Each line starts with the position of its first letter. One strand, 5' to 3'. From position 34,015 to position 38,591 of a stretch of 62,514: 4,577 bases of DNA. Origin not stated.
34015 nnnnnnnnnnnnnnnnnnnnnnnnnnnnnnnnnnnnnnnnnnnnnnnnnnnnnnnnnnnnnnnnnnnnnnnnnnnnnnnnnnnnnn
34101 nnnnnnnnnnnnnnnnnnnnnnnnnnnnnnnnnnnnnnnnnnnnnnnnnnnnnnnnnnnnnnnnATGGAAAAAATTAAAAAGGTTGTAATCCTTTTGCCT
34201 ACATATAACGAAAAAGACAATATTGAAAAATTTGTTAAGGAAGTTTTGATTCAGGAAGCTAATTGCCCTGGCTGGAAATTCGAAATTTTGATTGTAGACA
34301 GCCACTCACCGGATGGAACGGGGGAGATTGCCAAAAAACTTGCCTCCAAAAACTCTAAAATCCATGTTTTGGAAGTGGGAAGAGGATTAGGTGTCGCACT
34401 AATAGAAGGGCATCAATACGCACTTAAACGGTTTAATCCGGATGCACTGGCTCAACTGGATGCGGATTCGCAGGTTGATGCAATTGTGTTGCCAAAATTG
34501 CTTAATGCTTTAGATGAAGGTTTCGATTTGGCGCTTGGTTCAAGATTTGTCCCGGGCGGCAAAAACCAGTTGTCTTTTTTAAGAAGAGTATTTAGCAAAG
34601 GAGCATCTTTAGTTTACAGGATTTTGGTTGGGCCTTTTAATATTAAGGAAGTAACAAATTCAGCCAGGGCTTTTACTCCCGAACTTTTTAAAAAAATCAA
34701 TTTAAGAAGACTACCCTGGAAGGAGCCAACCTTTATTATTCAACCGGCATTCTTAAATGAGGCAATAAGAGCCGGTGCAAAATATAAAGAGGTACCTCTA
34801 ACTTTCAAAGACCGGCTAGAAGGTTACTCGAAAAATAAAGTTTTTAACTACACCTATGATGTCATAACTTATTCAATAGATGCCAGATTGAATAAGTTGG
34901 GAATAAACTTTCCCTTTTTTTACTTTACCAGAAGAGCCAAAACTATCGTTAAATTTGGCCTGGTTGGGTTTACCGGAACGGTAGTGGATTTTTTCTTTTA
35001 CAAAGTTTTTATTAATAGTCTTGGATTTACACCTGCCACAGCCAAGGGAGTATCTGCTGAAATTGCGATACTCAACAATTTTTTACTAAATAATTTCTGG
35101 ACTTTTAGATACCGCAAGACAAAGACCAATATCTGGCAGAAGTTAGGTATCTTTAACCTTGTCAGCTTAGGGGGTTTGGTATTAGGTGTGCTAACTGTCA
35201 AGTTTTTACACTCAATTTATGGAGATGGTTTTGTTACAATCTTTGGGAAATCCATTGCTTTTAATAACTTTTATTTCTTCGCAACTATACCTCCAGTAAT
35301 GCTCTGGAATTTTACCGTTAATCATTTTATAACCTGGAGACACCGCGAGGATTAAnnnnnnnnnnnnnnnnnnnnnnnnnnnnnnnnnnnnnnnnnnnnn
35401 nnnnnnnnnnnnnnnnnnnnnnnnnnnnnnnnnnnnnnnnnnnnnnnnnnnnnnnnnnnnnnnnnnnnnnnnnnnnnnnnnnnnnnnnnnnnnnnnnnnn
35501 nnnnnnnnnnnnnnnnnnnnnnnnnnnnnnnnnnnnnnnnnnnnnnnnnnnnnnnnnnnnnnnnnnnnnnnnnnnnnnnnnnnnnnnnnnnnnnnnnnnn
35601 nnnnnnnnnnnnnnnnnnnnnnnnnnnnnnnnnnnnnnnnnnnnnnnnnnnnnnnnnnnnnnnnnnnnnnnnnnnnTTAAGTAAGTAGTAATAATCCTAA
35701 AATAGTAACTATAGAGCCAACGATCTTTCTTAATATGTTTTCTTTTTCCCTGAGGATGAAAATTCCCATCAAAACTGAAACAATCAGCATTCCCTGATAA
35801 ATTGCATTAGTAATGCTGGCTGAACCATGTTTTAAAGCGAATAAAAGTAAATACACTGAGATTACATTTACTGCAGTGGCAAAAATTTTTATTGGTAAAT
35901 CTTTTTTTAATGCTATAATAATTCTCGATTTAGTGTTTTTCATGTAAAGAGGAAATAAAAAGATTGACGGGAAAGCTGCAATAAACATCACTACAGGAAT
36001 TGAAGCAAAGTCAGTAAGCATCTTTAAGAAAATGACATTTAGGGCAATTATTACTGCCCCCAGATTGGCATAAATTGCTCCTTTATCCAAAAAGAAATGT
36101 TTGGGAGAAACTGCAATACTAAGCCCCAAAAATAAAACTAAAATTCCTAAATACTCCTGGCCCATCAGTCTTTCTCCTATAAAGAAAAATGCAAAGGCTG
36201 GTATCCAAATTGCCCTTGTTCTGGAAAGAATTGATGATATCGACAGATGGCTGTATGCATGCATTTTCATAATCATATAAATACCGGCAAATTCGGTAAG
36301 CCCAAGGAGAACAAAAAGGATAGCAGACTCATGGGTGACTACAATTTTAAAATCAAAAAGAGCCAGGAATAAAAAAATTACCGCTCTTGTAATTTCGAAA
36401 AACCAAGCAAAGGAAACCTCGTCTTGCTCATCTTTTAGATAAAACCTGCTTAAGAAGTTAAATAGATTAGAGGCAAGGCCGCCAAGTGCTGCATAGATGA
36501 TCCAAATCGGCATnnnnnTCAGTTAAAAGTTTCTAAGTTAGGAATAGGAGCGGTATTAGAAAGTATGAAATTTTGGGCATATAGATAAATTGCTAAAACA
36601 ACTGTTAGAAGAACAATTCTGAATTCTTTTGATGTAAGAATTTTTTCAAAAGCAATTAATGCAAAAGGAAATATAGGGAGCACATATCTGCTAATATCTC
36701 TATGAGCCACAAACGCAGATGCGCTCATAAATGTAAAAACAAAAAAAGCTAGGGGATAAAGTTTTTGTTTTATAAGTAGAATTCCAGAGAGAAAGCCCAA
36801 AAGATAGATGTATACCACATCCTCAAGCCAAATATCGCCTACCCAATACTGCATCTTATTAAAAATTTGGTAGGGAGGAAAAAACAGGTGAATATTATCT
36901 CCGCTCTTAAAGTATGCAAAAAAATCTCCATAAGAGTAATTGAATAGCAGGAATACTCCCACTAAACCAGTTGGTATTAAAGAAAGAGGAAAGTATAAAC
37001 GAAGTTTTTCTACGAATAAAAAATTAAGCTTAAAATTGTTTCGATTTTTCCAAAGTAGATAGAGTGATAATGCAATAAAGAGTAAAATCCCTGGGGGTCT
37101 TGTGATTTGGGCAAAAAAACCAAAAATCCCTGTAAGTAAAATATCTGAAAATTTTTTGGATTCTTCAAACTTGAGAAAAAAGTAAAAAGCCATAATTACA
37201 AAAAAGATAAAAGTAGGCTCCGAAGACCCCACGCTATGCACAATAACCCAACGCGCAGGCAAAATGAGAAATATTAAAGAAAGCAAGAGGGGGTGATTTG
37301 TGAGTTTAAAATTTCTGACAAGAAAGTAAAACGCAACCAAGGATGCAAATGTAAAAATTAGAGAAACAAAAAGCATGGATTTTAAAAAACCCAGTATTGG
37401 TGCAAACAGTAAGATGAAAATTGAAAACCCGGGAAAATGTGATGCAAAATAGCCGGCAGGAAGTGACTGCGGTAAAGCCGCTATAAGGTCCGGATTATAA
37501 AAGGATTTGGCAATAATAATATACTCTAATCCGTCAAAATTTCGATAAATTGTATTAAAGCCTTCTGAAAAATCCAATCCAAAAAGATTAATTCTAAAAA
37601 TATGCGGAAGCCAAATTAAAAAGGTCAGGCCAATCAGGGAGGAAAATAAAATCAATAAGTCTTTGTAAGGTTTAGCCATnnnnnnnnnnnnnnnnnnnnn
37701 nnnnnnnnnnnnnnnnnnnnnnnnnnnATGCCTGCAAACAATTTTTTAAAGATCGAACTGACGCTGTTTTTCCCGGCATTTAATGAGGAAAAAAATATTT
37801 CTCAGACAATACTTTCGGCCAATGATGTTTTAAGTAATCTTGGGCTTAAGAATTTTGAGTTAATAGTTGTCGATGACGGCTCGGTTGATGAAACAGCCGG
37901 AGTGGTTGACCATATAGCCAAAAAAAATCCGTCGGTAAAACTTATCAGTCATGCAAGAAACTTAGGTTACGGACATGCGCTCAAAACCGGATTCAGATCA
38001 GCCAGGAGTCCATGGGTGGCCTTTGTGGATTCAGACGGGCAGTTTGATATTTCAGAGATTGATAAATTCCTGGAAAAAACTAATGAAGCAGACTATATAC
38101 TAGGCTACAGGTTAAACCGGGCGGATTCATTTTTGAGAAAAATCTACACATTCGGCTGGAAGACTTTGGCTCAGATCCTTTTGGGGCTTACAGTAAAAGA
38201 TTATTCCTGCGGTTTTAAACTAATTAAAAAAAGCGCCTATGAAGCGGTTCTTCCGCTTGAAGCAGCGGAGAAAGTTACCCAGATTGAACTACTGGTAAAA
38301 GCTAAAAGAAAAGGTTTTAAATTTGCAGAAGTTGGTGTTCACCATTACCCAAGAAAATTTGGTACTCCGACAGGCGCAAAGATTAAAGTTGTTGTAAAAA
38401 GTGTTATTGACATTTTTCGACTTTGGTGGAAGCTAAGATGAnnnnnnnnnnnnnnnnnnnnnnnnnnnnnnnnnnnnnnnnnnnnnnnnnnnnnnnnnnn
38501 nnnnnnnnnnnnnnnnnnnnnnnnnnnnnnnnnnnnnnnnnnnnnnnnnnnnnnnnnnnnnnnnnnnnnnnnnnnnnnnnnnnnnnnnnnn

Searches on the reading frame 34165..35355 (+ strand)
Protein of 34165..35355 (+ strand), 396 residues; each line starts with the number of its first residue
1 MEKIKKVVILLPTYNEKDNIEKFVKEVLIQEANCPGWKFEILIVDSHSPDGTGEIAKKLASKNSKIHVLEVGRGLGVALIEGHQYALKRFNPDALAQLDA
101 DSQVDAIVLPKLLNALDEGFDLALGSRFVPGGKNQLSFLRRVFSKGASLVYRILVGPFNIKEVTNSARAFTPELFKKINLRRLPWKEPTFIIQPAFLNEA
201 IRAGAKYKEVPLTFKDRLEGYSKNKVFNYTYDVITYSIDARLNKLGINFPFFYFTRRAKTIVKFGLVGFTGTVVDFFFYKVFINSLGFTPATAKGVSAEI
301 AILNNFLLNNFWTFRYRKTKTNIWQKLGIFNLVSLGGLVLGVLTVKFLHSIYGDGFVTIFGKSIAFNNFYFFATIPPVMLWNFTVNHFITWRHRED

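Call 67: search_protein_families(library=pfam, proteins=[window:34165-35355:+], max_evalue=0.0001)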
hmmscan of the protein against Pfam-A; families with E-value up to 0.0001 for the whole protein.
window:34165-35355:+ (396 aa): 2 families
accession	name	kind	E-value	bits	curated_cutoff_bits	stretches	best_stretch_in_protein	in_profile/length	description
PF00535.33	Glycos_transf_2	-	1.1e-22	81.2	23.3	1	9-143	2-131/168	Glycosyl transferase family 2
PF04138.20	GtrA_DPMS_TM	-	1.7e-18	67.4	26.1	1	263-391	1-117/117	GtrA/DPMS, transmembrane domain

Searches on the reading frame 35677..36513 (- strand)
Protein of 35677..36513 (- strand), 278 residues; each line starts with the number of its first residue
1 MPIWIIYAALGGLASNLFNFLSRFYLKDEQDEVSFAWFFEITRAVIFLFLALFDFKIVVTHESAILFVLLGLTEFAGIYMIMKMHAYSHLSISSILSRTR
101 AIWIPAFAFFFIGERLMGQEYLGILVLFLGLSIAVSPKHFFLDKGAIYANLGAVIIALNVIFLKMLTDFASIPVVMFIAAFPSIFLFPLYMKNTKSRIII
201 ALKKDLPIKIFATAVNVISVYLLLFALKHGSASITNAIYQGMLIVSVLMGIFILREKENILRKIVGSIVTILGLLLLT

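Call 67: search_protein_families(library=pfam, proteins=[window:35677-36513:-], max_evalue=0.0001)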
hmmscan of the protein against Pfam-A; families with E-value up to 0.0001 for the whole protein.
window:35677-36513:- (278 aa): 1 family
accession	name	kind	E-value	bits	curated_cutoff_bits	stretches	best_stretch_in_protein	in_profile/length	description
PF00892.27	EamA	-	4.4e-15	56.6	28.2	2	144-277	2-133/135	EamA-like transporter family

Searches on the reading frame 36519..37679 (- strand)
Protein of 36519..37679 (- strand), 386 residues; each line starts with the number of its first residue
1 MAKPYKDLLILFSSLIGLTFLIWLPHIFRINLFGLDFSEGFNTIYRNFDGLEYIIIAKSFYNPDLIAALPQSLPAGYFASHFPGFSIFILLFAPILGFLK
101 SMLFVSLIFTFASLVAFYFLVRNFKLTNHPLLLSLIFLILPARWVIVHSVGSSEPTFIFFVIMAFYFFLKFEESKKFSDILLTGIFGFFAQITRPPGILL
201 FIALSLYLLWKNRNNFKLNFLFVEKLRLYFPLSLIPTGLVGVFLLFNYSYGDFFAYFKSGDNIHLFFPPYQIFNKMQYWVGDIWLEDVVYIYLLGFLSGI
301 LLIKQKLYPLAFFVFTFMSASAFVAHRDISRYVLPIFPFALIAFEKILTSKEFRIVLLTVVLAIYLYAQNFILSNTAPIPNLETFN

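Call 67: search_protein_families(library=pfam, proteins=[window:36519-37679:-], max_evalue=0.0001)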
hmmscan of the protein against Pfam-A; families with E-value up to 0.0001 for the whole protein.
window:36519-37679:- (386 aa): 1 family
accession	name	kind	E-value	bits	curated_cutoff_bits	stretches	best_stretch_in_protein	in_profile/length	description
PF13231.12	PMT_2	-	1e-07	32.7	26.1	1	82-221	3-143/160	Dolichyl-phosphate-mannose-protein mannosyltransferase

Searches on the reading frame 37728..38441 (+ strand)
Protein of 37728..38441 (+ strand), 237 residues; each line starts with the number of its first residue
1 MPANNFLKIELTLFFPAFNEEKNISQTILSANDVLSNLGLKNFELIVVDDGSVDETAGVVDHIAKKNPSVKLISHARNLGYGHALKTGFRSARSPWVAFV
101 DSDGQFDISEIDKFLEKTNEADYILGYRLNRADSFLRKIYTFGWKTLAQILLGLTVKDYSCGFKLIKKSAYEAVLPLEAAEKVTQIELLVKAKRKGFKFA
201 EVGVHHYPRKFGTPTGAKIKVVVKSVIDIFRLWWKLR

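Call 67: search_protein_families(library=pfam, proteins=[window:37728-38441:+], max_evalue=0.0001)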
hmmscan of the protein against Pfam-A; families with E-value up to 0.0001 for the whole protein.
window:37728-38441:+ (237 aa): 3 families
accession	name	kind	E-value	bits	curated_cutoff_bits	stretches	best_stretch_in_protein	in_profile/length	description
PF00535.33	Glycos_transf_2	-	1e-29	104.1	23.3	1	14-174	3-167/168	Glycosyl transferase family 2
PF10111.15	Glyco_tranf_2_2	-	1.5e-07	31.6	27.3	1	16-115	5-103/276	Glycosyltransferase like family 2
PF13641.12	Glyco_tranf_2_3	-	3.7e-07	30.8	27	1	11-103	3-96/230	Glycosyltransferase like family 2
